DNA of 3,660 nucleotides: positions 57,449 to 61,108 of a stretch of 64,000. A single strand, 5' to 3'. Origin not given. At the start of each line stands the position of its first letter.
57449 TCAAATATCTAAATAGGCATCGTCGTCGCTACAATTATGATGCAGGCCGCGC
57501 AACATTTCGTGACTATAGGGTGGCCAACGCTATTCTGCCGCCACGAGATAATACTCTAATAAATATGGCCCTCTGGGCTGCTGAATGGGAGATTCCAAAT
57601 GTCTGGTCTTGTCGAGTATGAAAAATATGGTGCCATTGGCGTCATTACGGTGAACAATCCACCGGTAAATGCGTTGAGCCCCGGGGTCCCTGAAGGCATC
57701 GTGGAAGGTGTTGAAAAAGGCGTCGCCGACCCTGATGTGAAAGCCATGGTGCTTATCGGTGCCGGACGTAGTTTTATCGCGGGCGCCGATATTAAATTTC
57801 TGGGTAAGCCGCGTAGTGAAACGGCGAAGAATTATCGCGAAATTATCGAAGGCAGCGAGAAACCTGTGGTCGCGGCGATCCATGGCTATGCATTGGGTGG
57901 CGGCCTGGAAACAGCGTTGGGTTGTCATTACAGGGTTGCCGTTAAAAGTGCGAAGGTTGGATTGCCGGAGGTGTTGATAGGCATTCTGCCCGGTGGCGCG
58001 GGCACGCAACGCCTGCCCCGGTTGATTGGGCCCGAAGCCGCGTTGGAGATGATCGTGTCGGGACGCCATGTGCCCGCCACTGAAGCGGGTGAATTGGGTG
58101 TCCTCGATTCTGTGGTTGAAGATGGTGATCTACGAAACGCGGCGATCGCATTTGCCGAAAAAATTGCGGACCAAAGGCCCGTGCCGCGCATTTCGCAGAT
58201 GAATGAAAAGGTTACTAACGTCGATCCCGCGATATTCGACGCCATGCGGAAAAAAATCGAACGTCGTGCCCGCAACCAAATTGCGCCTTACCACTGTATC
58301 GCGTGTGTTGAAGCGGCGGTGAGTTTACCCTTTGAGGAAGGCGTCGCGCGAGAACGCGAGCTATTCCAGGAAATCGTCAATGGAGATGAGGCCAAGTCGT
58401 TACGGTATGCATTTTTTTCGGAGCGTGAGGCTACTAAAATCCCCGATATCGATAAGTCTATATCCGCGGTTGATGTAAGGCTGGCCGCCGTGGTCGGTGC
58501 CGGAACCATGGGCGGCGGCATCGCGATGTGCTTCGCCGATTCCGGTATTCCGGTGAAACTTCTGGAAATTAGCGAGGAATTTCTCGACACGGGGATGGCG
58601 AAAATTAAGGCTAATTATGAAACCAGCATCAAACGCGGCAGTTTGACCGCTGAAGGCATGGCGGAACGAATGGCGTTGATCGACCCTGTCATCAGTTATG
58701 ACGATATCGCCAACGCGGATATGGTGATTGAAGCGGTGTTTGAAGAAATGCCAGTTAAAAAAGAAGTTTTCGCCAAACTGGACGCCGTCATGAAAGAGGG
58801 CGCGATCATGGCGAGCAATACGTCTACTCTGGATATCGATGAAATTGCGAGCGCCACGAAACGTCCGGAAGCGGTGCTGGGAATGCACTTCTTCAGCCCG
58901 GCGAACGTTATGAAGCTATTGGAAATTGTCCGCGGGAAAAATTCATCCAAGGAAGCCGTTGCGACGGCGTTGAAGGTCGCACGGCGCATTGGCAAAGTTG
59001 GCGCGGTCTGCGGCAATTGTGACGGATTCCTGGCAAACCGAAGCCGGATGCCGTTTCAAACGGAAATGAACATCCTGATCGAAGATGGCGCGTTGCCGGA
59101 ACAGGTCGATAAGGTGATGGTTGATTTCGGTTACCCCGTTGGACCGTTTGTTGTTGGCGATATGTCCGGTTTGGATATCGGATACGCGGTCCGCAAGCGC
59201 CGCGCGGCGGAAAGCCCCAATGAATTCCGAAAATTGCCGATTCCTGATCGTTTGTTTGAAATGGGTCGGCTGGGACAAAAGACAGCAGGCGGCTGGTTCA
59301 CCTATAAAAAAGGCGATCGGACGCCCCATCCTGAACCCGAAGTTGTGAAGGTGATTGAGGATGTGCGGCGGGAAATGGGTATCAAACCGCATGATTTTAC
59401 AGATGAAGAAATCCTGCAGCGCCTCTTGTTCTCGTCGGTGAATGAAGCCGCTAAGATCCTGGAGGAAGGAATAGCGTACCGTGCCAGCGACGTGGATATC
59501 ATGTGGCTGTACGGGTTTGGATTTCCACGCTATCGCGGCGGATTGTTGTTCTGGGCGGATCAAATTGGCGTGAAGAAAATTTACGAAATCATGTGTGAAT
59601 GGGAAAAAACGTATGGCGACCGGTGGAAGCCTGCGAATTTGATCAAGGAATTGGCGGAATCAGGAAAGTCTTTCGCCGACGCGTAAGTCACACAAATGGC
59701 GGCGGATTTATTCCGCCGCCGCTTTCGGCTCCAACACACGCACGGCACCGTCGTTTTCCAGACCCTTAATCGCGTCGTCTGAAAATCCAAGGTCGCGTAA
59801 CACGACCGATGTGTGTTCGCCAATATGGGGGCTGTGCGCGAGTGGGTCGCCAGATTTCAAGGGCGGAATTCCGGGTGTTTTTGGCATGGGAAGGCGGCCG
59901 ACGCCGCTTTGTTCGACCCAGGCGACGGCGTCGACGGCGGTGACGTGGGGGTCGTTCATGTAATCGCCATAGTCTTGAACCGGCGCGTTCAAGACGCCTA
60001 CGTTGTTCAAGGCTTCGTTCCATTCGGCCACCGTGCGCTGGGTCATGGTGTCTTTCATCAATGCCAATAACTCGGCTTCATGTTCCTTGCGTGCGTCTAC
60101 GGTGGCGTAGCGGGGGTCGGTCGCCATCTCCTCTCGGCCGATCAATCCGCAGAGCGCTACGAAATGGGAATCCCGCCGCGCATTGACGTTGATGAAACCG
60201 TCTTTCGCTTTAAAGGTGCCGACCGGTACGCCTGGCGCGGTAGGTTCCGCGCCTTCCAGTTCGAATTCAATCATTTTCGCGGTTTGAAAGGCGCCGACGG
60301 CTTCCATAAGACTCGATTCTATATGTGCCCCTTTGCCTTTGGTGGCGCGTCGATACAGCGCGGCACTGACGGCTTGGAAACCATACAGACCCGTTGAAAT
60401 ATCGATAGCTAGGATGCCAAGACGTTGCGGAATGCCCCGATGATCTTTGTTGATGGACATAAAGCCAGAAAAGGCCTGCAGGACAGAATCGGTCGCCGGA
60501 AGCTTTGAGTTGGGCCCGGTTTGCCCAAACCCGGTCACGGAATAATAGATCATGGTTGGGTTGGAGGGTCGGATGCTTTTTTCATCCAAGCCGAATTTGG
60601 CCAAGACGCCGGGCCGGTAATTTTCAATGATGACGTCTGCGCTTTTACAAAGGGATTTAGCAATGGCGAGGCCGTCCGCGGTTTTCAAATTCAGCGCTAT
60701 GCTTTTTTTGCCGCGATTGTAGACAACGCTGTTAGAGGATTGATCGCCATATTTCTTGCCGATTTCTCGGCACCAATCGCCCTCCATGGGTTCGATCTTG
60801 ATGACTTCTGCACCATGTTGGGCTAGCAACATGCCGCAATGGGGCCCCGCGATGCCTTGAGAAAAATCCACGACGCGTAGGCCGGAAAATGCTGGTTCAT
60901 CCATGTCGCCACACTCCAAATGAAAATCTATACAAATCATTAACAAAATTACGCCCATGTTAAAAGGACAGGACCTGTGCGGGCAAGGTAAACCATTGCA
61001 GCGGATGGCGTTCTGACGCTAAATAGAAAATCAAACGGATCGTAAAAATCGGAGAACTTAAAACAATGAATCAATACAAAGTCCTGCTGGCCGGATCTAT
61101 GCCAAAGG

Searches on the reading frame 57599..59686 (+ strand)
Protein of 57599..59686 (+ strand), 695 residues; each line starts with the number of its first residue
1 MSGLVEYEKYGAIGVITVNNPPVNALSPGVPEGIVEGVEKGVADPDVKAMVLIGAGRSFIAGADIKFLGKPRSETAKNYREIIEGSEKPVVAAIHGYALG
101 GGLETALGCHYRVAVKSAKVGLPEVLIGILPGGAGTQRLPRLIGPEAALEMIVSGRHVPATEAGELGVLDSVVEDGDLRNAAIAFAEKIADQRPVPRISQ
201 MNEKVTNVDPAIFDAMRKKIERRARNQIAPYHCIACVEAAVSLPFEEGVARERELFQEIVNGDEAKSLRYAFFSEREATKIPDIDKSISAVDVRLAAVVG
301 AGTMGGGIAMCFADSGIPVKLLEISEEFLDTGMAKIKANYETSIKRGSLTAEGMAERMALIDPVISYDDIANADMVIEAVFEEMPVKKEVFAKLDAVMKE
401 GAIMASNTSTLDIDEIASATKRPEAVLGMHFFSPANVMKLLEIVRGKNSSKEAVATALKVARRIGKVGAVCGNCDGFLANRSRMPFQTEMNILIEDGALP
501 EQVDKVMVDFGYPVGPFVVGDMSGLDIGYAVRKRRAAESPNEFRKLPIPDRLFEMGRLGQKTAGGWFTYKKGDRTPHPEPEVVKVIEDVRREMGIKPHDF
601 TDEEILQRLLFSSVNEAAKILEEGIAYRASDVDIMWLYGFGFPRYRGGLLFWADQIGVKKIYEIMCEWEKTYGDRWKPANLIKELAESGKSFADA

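Call 85: search_protein_families(library=pfam, proteins=[window:57599-59686:+], max_evalue=0.00001)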
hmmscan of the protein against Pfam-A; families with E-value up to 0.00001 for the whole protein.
window:57599-59686:+ (695 aa): 4 families
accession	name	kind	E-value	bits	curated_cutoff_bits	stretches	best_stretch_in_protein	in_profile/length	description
PF02737.24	3HCDH_N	-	7.5e-62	208.9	22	1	296-473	2-179/180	3-hydroxyacyl-CoA dehydrogenase, NAD binding domain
PF00378.25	ECH_1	-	1.3e-39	136.4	27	1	9-195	2-196/251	Enoyl-CoA hydratase/isomerase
PF00725.27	3HCDH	-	1.4e-32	112.5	22.1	2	476-569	1-97/97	3-hydroxyacyl-CoA dehydrogenase, C-terminal domain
PF16113.10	ECH_2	-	1.1e-22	81.4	27.2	1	13-223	1-225/335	Enoyl-CoA hydratase/isomerase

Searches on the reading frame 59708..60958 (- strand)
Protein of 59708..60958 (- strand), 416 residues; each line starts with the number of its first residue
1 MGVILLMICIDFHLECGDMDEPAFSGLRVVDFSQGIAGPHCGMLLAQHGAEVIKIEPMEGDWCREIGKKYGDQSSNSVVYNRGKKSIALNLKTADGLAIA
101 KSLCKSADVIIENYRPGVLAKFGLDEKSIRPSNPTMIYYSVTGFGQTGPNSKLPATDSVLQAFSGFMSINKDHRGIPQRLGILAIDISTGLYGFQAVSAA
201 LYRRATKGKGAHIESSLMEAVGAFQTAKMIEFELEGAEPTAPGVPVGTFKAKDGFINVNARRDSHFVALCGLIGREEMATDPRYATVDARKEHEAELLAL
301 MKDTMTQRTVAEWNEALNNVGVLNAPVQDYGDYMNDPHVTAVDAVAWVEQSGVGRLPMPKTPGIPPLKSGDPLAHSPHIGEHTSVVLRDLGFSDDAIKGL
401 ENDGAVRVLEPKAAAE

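Call 85: search_protein_families(library=pfam, proteins=[window:59708-60958:-], max_evalue=0.00001)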
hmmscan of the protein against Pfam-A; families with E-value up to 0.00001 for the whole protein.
window:59708-60958:- (416 aa): 1 family
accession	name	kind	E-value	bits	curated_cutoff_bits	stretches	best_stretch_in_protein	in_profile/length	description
PF02515.22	CoA_transf_3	-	1.8e-104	350.2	23.3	1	25-383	2-366/366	CoA-transferase family III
